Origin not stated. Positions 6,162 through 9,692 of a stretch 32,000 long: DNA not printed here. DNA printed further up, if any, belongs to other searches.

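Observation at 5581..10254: Orphan PAAR / 1077 aa membrane-active effector / two-TM protein triad inserted between thiF and cmk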

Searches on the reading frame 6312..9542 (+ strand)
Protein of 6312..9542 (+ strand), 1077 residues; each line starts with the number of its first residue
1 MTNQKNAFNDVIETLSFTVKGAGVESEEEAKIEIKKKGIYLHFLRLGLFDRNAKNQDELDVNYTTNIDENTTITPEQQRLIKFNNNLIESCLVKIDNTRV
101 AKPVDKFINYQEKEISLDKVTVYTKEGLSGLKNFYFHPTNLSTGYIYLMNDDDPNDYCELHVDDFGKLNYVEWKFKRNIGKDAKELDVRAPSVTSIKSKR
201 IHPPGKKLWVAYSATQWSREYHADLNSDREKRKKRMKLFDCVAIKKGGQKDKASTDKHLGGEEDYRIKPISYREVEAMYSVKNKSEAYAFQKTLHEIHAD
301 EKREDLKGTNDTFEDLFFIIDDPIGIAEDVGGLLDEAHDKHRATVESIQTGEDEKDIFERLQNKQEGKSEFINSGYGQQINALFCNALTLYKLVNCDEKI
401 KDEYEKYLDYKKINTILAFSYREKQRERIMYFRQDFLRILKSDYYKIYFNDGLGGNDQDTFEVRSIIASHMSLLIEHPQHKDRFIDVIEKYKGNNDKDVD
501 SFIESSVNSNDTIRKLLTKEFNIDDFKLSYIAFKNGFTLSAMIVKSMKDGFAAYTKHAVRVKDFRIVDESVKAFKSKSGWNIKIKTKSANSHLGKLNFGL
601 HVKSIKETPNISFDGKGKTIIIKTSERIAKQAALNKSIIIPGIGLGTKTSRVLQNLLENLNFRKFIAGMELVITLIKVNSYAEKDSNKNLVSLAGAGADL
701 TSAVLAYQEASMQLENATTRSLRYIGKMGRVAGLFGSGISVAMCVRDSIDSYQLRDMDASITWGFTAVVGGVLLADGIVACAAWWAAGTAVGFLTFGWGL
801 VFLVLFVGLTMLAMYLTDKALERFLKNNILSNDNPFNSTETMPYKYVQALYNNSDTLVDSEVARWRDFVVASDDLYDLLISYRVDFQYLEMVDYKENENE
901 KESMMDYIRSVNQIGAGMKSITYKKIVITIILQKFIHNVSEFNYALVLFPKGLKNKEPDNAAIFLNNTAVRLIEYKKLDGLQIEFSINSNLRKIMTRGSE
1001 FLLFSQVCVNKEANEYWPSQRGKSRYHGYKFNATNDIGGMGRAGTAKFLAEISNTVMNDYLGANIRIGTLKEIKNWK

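Call 3: search_protein_families(library=pfam, proteins=[window:6312-9542:+], max_evalue=1)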
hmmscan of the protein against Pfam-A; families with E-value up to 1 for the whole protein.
window:6312-9542:+ (1077 aa): 2 families
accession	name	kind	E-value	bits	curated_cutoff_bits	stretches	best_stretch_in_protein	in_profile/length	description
PF20249.3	VasX_N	-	1.4e-08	35.4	27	1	140-242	49-152/156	VasX toxin N-terminal region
PF00335.26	Tetraspanin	-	0.011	15.8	32.1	1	751-833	35-123/225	Tetraspanin family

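Call 4: search_protein_families(library=ncbifam, proteins=[window:6312-9542:+], max_evalue=1)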
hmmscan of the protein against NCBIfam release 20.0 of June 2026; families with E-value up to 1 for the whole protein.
window:6312-9542:+ (1077 aa): 2 families
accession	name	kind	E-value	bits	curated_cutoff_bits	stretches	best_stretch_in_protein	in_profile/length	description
NF041559.1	BTH_I2691_fam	subfamily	3.4e-17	62.3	150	2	205-345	118-266/858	T6SS effector BTH_I2691 family protein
NF040909.1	OadG_rel_small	subfamily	0.045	13.8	25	1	794-807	9-22/37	OadG-related small transporter subunit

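Call 11: find_homologous_proteins(query=window:6312-9542:+, max_evalue=0.001)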
Query window:6312-9542:+ (1077 aa): 24 proteins with E <= 0.001 among 6646 candidates.
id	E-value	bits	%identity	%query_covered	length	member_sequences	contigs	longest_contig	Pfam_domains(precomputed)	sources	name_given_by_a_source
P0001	0.0e+0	2429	100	100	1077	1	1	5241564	PF20249.4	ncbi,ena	-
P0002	0.0e+0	1706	70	100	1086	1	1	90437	PF20249.4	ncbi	-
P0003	0.0e+0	1133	61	78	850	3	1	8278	-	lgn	-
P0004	0.0e+0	1063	49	99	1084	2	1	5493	PF20249.4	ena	-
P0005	0.0e+0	1029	47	100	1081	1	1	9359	PF20249.4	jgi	jgi:hypothetical protein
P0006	8.8e-298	1009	47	100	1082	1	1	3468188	PF20249.4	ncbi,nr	ncbi:hypothetical protein DZC78_02685 [Olleya aquimaris]|nr:hypothetical protein DZC78_02685 [Olleya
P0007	1.2e-297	1009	47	99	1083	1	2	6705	PF20249.4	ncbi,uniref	ncbi:toxin VasX [Tenacibaculum sp.]|uniref:toxin VasX n=1 Tax=Tenacibaculum sp. TaxID=1906242 RepID=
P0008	3.6e-296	1004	47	100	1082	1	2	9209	PF20249.4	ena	-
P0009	7.7e-276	936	44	100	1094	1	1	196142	PF20249.4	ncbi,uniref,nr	ncbi:toxin VasX [Fulvivirga sediminis]|uniref:Toxin VasX N-terminal region domain-containing protein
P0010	1.1e-135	472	31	100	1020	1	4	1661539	PF20249.4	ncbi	-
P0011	2.7e-121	425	30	99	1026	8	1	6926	PF20249.4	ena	-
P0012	1.2e-112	396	30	99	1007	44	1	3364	PF20249.4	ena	-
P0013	3.7e-109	385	29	99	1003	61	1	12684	PF20249.4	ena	-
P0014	2.4e-96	342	29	95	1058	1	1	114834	PF20249.4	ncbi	-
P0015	4.7e-95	338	29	98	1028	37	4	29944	PF20249.4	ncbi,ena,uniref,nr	ncbi:toxin VasX [Capnocytophaga sputigena]|uniref:toxin VasX n=1 Tax=Capnocytophaga sputigena TaxID=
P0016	1.5e-89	320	29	98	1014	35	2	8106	PF20249.4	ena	-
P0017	3.5e-80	289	27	100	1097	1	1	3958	PF20249.4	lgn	-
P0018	3.0e-77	279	26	96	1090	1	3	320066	PF20249.4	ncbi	-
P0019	3.2e-70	256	27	88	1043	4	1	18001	PF20249.4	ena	-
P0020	2.6e-59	220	25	88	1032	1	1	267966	PF20249.4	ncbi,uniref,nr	ncbi:toxin VasX [Aquimarina sp. 2201CG5-10]|uniref:toxin VasX n=1 Tax=Aquimarina callyspongiae TaxID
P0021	2.5e-52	197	26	78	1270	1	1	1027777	PF20249.4,PF14107.12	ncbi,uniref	ncbi:PAAR-like protein [Ascidiimonas sp. W6]|uniref:PAAR-like protein n=1 Tax=Ascidiimonas meishanen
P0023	2.9e-42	163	26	79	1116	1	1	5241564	PF20249.4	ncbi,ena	-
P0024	1.4e-23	101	23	62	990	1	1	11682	PF20249.4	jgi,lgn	jgi:hypothetical protein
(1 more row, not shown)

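Call 12: find_encoding_contigs(protein=P0001, flank=10000, max_places=3)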
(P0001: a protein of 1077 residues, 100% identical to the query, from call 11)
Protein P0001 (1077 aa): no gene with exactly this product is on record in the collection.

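Call 13: find_encoding_contigs(protein=P0023, flank=10000, max_places=3)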
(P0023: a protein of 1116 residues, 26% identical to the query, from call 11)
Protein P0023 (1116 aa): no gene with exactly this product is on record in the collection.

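Call 15: find_related_loci(query=A1, collection=genome_contigs, flank=10000)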
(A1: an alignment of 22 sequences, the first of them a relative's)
Query A1 (1077 aa) in genome_contigs; peptide patterns used: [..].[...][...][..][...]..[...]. (x = any residue, [..] = any of these).
37 stretches matched a pattern; 20 encode a relative of the query (tblastn E <= 1e-3); 20 distinct loci.
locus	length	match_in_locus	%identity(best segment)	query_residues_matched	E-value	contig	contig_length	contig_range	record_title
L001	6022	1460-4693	47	9-1077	0e+0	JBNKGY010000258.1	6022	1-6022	MAG: Marinilabiliaceae bacterium isolate E1E2.bin.17.strict NODE_258_length_6022_cov_7.159798, whole genome shotgun sequ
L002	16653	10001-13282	45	1-1077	0e+0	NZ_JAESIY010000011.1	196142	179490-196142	Fulvivirga sediminis strain 2943 scaffold11, whole genome shotgun sequence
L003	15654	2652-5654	34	4-1077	1e-174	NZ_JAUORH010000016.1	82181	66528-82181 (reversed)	Tenacibaculum sp. 1_MG-2023 strain C3M11 IIEGNCIA_16, whole genome shotgun sequence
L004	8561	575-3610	35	1-1077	4e-171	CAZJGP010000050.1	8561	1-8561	MAG TPA_asm: uncultured Flavobacteriaceae bacterium isolate binchicken_co382_46 genome assembly, contig: k141_4595687, w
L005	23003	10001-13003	34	4-1077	9e-172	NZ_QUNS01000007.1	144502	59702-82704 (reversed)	Tenacibaculum gallaicum strain DSM 18841 Ga0215665_107, whole genome shotgun sequence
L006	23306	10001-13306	34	1-1040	1e-90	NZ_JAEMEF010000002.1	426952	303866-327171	Olleya sediminilitoris strain YSTF-M6 2, whole genome shotgun sequence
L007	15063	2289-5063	26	4-963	7e-77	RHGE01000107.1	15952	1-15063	Marinilabiliaceae bacterium JC017 scaffold_106, whole genome shotgun sequence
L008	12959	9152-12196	25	4-1037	7e-77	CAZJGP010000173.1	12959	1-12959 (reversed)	MAG TPA_asm: uncultured Flavobacteriaceae bacterium isolate binchicken_co382_46 genome assembly, contig: k141_2305756, w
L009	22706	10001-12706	26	3-953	2e-76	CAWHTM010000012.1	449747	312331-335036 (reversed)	MAG: uncultured Flavobacteriaceae bacterium isolate MFD03250.bin.2.47 genome assembly, contig: contig_3194, whole genome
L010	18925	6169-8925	26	3-955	1e-75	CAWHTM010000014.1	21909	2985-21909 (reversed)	MAG: uncultured Flavobacteriaceae bacterium isolate MFD03250.bin.2.47 genome assembly, contig: contig_5299, whole genome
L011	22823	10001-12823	25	131-1076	4e-64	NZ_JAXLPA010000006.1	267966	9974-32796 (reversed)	Aquimarina sp. 2201CG5-10 contig6, whole genome shotgun sequence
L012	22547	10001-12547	26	115-953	8e-60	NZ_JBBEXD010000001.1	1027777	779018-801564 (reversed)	Ascidiimonas meishanensis strain W6 Scaffold1_1, whole genome shotgun sequence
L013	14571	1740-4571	24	133-1076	9e-59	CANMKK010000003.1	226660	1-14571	uncultured Aquimarina sp. isolate 513.fasta genome assembly, contig: NODE_3, whole genome shotgun sequence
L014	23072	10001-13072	24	4-1030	2e-56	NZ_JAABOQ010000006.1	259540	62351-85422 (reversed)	Spongiivirga citrea strain KCTC 32990 Scaffold6_1, whole genome shotgun sequence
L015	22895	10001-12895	26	131-1077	2e-66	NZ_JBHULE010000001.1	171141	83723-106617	Aquimarina rubra strain KCTC 52274 velvet_auto_127_1, whole genome shotgun sequence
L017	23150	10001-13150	29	1-1043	6e-45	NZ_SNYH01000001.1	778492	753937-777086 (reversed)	Tenacibaculum caenipelagi strain CECT 8283 Ga0244623_101, whole genome shotgun sequence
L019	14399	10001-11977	25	73-703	1e-37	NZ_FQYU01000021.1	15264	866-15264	Pseudozobellia thermophila strain DSM 19858, whole genome shotgun sequence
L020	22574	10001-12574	25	3-861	1e-30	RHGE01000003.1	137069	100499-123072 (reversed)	Marinilabiliaceae bacterium JC017 scaffold_2, whole genome shotgun sequence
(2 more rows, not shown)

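Call 20: search_protein_families(library=pfam, alignment_id=A2, max_evalue=0.001)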
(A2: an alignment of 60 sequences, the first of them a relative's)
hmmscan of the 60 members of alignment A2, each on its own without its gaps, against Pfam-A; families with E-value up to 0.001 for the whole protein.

A. member 1, L005:7383-9224:+ (614 aa): 3 families
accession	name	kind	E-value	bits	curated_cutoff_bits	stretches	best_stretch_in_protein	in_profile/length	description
PF04717.18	Phage_base_V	-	6.6e-19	68.5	23.8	1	367-447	2-75/75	Type VI secretion system/phage-baseplate injector OB domain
PF05954.17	Phage_GPD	-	8.5e-13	48.6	30.1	1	59-332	24-301/305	Phage tail baseplate hub (GPD)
PF20093.5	DUF6484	-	0.00054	21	27.6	0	423-445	38-60/61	Domain of unknown function (DUF6484)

B. families by the number of members that match (of 60 scanned): 43 families (the first 25 are shown)
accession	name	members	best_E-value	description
PF17642.6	TssD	10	3.5e-52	Hemolysin coregulated protein Hcp (TssD)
PF04717.18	Phage_base_V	9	1.2e-23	Type VI secretion system/phage-baseplate injector OB domain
PF05954.17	Phage_GPD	8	9e-18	Phage tail baseplate hub (GPD)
PF11153.13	DUF2931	3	7.5e-38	Protein of unknown function (DUF2931)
PF24880.1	DUF7738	3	6.7e-12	Domain of unknown function (DUF7738)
PF07217.16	Het-C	2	5.3e-39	Heterokaryon incompatibility protein Het-C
PF05488.18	PAAR_motif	2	4.7e-21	PAAR motif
PF09994.14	T6SS_Tle1-like_cat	2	6.2e-19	T6SS, Phospholipase effector Tle1-like, catalytic domain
PF14107.11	DUF4280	2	5.2e-18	Domain of unknown function (DUF4280)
PF13460.12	NAD_binding_10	2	2.6e-15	NAD(P)H-binding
PF01370.27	Epimerase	2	8.4e-09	NAD dependent epimerase/dehydratase family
PF04357.19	TamB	1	1.3e-66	TamB, inner membrane protein subunit of TAM complex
PF00106.31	adh_short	1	2.9e-42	short chain dehydrogenase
PF13561.12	adh_short_C2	1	3.1e-35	Enoyl-(Acyl carrier protein) reductase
PF00593.30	TonB_dep_Rec_b-barrel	1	2.3e-25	TonB dependent receptor-like, beta-barrel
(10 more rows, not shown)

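Call 21: find_encoding_contigs(protein=P0002, flank=10000, max_places=3)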
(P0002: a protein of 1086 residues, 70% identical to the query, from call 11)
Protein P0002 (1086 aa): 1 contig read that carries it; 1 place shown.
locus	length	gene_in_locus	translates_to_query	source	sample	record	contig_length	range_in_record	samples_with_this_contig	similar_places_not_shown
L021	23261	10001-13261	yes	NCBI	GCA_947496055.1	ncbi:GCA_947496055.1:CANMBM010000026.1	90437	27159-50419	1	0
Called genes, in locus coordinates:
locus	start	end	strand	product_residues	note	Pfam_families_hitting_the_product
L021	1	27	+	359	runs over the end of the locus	PF09561:RE_HpaII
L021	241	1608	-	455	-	PF01554:MatE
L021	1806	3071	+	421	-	PF19658:DUF6161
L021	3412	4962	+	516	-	PF00326:Peptidase_S9 (faint), PF02129:Peptidase_S15 (weak), PF00515:TPR_1 (weak), PF07719:TPR_2 (faint)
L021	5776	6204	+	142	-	-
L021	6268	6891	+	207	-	PF04002:RadC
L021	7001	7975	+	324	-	-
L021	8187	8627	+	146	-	-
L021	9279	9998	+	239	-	PF05488:PAAR_motif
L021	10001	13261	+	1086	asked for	PF20249:VasX_N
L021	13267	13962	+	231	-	-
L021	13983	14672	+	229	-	-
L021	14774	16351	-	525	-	PF05598:DUF772, PF01609:DDE_Tnp_1, PF13751:DDE_Tnp_1_6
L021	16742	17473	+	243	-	-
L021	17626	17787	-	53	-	-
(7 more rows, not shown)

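Call 25: find_homologous_proteins(query=L011:16639-17988:-, max_evalue=1e-30)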
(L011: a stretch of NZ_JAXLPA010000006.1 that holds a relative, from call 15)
Query L011:16639-17988:- (449 aa): 6256 proteins with E <= 1e-30 among 8000 candidates; the best 120 are listed.
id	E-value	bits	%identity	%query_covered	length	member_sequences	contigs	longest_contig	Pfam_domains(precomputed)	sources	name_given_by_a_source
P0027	4.5e-295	996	100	100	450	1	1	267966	PF17541.8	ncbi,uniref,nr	ncbi:DUF5458 family protein [Aquimarina sp. 2201CG5-10]|uniref:DUF5458 family protein n=1 Tax=Aquima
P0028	2.6e-281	951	94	100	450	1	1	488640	PF17541.8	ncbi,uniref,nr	ncbi:DUF5458 family protein [Aquimarina sp. 2201CG14-23]|uniref:DUF5458 family protein n=1 Tax=Aquim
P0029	9.2e-281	949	94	100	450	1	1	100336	PF17482.8,PF17541.8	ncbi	-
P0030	1.3e-280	949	93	100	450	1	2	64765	PF17541.8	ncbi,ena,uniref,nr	ncbi:DUF5458 family protein [Aquimarina sp. RZ0]|uniref:DUF5458 family protein n=1 Tax=Aquimarina sp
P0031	1.0e-279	946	93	100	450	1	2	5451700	PF17541.8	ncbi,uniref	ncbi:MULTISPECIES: DUF5458 family protein [Aquimarina]|uniref:DUF5458 family protein n=1 Tax=Aquimar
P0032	1.2e-279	945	93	100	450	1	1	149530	PF17482.8,PF17541.8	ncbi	ncbi:DUF5458 family protein [Aquimarina sp. M1]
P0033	2.3e-279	944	93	100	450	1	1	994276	PF17482.8,PF17541.8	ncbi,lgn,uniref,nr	ncbi:hypothetical protein SAMN04487910_0040 [Aquimarina amphilecti]|uniref:Type VI secretion system 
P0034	4.1e-279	944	93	100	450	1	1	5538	PF17541.8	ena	-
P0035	6.1e-279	943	93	100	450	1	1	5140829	PF17541.8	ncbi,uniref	ncbi:DUF5458 family protein [Aquimarina sp. SS2-1]|uniref:DUF5458 family protein n=1 Tax=Aquimarina 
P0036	6.5e-279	943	93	100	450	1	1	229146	PF17541.8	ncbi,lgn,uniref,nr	ncbi:DUF5458 family protein [Aquimarina sp. MMG016]|uniref:DUF5458 family protein n=1 Tax=Aquimarina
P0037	7.0e-279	943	93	100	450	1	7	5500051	PF17541.8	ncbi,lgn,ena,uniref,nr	ncbi:DUF5458 family protein [Aquimarina sp. MMG015]|uniref:DUF5458 family protein n=1 Tax=Aquimarina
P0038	2.2e-278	941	92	100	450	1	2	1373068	PF17482.8,PF17541.8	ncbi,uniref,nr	ncbi:DUF5458 family protein [uncultured Aquimarina sp.]|uniref:DUF5458 family protein n=1 Tax=uncult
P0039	5.1e-278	940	92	100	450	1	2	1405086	PF17482.8,PF17541.8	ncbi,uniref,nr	ncbi:DUF5458 family protein [uncultured Aquimarina sp.]|uniref:DUF5458 family protein n=1 Tax=uncult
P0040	5.3e-278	940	92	100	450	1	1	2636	PF17541.8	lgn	-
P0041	5.4e-278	940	92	100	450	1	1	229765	PF17482.8,PF17541.8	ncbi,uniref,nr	ncbi:DUF5458 family protein [uncultured Aquimarina sp.]|uniref:DUF5458 family protein n=1 Tax=uncult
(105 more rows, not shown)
